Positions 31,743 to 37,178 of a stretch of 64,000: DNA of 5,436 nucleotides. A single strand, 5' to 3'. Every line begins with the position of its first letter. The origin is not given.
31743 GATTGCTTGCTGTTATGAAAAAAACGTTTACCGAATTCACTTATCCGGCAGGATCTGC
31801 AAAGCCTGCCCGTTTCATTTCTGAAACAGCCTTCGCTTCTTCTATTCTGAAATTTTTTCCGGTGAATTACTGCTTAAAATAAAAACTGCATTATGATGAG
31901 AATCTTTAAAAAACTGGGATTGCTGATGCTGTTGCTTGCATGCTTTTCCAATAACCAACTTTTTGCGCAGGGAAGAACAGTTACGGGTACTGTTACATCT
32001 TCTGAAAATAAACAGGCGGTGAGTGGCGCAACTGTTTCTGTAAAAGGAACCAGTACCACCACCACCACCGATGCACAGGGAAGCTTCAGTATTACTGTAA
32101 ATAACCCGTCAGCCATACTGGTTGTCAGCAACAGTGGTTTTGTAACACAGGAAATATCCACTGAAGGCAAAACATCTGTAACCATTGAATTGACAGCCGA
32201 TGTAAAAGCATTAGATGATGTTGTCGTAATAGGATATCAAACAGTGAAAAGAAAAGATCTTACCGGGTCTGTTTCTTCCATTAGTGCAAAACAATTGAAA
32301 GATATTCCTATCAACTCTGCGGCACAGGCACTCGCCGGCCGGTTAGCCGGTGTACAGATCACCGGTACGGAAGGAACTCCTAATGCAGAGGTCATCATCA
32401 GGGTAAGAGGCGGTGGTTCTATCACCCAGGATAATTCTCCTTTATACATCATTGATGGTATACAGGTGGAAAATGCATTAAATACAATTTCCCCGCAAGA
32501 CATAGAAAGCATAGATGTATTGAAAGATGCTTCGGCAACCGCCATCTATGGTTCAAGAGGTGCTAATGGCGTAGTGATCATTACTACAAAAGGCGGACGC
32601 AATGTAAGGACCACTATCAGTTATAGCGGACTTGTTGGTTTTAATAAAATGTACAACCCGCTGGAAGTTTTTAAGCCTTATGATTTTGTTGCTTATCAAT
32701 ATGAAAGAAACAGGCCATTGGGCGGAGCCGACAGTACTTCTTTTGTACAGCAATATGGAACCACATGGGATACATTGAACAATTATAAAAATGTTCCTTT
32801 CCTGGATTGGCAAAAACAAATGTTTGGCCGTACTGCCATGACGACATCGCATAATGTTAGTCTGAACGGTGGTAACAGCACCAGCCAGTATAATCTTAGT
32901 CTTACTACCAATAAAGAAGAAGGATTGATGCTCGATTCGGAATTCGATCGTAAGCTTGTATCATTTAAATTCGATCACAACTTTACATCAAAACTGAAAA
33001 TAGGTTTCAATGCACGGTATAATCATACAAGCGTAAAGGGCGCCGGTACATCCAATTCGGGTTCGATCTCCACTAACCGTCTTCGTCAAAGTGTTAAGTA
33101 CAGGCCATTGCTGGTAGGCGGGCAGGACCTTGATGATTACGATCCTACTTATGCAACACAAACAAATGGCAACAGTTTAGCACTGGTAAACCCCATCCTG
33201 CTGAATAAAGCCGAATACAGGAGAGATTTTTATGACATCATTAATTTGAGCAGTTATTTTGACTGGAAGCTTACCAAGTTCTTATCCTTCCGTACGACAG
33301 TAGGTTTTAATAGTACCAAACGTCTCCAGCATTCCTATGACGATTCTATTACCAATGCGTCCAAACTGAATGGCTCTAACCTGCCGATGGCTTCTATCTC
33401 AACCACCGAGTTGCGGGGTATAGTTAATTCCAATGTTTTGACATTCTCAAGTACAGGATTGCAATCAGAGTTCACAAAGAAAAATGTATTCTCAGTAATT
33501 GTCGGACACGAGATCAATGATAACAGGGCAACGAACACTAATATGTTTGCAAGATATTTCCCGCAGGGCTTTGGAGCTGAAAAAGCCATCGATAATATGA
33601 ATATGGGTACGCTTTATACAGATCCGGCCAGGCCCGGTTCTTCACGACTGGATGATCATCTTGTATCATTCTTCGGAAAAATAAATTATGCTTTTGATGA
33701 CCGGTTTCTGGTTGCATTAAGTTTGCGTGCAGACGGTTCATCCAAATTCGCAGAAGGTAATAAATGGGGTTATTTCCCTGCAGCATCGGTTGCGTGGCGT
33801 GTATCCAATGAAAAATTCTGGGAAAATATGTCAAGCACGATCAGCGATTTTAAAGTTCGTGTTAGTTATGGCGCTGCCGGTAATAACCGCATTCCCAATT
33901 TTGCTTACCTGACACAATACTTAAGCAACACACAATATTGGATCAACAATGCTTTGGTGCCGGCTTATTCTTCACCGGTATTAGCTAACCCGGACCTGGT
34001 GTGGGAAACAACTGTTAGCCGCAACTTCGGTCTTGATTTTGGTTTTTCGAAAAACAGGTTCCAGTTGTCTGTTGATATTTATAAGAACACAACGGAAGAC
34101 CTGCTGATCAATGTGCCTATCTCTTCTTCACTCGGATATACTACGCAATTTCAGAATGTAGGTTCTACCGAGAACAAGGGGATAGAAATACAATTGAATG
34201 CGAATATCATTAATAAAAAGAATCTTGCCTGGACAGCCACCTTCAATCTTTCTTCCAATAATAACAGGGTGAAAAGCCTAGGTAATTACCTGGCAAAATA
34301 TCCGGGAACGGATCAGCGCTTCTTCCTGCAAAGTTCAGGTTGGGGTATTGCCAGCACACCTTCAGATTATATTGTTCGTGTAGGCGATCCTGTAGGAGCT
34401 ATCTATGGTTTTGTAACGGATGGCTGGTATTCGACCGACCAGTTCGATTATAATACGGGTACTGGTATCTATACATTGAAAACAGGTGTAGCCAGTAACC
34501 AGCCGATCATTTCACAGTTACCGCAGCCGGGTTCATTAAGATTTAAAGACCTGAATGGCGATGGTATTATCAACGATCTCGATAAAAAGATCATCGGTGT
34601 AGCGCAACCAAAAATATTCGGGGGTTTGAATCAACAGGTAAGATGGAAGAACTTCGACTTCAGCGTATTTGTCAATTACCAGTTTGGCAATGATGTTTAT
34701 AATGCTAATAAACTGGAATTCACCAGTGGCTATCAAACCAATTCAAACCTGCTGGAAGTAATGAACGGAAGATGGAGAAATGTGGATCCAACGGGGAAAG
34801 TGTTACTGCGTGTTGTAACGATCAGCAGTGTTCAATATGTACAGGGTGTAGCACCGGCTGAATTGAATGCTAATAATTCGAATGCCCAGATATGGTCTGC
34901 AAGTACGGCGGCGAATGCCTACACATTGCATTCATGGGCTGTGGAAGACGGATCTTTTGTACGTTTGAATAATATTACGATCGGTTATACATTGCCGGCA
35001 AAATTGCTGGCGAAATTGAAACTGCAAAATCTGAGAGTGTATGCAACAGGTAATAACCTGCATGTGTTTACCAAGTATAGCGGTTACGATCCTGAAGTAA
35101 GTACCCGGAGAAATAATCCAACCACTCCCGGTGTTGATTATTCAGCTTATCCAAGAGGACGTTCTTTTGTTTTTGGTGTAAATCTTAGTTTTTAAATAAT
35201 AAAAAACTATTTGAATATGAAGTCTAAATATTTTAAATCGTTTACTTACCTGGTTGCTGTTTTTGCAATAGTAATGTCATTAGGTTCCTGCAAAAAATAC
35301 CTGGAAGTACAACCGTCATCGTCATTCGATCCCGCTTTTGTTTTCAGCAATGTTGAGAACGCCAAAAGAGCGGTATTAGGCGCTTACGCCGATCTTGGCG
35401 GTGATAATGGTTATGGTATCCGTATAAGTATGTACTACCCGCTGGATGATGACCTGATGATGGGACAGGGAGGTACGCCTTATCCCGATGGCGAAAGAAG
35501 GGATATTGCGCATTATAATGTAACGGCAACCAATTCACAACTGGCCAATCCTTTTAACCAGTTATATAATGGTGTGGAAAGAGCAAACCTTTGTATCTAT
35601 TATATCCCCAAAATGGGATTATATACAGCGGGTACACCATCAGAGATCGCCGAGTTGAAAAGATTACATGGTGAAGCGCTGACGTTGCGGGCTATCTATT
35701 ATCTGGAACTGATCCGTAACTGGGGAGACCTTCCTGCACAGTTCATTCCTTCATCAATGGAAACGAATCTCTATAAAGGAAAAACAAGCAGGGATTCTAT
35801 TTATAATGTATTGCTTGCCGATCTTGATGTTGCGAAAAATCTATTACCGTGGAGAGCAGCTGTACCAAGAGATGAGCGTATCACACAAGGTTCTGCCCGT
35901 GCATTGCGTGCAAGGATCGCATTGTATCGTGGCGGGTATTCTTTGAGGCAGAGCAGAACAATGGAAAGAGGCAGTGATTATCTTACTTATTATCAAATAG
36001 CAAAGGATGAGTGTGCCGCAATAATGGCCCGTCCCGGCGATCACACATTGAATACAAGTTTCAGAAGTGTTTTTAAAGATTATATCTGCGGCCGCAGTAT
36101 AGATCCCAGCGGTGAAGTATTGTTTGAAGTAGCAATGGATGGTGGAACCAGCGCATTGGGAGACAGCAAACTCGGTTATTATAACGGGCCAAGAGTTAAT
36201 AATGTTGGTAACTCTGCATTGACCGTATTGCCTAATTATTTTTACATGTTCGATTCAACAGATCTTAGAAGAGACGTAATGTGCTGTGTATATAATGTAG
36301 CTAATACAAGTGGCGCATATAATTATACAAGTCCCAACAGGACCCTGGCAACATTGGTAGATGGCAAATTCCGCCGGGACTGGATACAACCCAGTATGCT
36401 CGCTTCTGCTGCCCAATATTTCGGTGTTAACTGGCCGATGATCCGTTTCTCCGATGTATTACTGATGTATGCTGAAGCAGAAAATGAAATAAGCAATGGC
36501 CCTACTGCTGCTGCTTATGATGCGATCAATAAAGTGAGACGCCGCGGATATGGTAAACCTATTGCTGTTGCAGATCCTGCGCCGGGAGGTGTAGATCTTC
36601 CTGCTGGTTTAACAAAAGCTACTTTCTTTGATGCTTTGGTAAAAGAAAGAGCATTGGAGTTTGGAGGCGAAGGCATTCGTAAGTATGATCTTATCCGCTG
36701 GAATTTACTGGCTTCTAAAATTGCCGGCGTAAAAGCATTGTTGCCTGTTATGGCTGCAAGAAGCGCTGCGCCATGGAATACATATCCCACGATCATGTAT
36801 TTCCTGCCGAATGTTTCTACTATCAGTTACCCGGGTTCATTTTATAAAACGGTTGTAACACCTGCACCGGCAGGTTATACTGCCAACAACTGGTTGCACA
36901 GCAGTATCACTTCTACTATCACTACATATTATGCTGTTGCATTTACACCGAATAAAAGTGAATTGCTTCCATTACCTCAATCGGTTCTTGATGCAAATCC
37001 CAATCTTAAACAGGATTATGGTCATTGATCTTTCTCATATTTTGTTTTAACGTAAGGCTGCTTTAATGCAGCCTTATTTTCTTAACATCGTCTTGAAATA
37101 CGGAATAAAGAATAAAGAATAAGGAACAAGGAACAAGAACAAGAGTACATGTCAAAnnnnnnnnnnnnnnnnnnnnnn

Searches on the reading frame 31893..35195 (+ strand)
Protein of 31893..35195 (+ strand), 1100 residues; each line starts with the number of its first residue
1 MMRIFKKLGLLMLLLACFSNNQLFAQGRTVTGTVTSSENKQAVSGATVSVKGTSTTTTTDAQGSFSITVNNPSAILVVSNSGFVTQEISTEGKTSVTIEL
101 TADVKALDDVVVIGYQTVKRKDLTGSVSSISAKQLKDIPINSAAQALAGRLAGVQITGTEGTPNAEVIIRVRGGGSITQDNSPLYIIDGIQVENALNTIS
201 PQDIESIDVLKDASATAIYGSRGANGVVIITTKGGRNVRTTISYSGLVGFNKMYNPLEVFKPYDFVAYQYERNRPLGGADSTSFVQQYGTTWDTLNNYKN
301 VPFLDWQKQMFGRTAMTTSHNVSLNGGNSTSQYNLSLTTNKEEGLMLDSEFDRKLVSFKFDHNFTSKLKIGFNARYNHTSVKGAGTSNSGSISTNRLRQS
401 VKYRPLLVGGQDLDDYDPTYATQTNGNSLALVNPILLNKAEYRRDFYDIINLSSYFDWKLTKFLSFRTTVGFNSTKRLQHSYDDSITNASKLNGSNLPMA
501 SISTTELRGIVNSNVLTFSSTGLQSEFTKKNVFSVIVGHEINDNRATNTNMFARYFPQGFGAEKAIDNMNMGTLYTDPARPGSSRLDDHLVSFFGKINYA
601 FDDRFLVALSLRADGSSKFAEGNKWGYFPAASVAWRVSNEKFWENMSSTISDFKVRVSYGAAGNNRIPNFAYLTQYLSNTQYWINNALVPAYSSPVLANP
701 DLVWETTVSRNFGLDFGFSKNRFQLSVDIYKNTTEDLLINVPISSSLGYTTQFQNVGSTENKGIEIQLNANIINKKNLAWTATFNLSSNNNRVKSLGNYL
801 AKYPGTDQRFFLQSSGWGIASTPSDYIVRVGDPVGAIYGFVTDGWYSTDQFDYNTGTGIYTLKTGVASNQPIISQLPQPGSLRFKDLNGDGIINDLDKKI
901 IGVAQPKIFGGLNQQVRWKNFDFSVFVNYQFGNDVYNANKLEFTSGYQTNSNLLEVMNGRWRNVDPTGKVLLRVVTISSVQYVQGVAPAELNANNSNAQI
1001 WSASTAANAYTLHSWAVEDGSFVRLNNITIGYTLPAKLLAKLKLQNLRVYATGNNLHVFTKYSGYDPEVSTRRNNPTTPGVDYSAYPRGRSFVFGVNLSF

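Call 79: search_protein_families(library=pfam, proteins=[window:31893-35195:+], max_evalue=0.00001)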
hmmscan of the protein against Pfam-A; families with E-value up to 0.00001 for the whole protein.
window:31893-35195:+ (1100 aa): 4 families
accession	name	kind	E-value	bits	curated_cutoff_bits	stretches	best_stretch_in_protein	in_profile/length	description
PF07715.20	Plug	-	4.5e-20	72.6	23.9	1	120-227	2-107/107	TonB-dependent Receptor Plug Domain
PF00593.30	TonB_dep_Rec_b-barrel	-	1.6e-19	71.5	27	1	415-848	18-386/436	TonB dependent receptor-like, beta-barrel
PF13715.12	CarbopepD_reg_2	-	7.9e-15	55.1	32.2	1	30-112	1-88/88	CarboxypepD_reg-like domain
PF13620.12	CarboxypepD_reg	-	5.8e-10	39.8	32.3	1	29-98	1-79/82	Carboxypeptidase regulatory-like domain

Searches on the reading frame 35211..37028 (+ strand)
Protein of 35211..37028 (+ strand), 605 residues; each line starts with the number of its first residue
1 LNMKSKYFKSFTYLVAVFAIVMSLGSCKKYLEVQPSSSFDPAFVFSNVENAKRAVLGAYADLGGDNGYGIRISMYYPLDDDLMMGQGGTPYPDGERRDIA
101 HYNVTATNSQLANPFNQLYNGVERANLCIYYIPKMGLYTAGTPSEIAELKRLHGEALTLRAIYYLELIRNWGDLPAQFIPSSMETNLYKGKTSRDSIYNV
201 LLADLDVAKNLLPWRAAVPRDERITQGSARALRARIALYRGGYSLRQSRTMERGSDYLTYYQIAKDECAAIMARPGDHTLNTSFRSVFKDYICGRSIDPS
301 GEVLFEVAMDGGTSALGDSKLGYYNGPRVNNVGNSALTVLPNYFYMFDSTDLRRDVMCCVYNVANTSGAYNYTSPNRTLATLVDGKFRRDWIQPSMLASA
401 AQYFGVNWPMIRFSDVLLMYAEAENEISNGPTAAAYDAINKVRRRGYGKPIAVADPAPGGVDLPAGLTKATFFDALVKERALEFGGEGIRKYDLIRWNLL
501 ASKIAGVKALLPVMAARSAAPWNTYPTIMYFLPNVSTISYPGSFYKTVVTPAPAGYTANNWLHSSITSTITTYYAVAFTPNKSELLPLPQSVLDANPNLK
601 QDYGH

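Call 79: search_protein_families(library=pfam, proteins=[window:35211-37028:+], max_evalue=0.00001)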
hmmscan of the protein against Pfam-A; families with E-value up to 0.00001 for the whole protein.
window:35211-37028:+ (605 aa): 2 families
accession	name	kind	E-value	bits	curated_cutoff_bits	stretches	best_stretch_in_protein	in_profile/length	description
PF07980.17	SusD_RagB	-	1.2e-30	107.6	23.1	1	398-605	146-297/297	SusD family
PF14322.12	SusD-like_3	-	5.3e-13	50.1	27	1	29-238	1-191/191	Starch-binding associating with outer membrane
